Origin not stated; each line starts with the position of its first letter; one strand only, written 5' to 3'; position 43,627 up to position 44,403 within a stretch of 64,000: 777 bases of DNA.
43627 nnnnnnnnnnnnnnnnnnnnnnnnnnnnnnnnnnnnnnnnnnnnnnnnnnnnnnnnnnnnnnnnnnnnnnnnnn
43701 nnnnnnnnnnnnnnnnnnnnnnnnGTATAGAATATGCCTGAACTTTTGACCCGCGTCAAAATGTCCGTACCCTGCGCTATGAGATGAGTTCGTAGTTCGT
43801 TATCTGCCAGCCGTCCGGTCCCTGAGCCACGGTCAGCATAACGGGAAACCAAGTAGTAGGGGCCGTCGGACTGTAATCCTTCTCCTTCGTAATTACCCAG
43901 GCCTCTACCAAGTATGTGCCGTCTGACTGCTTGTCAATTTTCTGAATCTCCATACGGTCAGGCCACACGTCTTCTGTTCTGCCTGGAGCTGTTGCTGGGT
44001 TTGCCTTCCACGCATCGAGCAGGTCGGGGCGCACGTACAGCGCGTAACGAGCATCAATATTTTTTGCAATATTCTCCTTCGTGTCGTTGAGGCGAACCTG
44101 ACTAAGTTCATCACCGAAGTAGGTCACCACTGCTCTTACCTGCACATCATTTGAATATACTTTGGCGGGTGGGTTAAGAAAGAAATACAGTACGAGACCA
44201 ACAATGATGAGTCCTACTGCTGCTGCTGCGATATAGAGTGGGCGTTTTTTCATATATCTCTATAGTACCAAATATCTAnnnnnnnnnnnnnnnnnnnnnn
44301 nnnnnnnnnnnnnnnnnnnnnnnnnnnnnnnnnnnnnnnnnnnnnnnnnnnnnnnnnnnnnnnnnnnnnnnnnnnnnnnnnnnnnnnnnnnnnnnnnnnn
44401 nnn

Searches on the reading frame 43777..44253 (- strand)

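Call 44: search_protein_families(library=pfam, proteins=[window:43777-44253:-], max_evalue=0.01)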
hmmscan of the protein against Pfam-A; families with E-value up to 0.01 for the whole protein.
window:43777-44253:- (158 aa): 1 family
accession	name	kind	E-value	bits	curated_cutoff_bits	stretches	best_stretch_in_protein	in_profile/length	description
PF21274.3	Rng_hyd_C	-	0.0099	16.6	27.5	0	37-88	40-91/107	Aromatic-ring hydroxylase, C-terminal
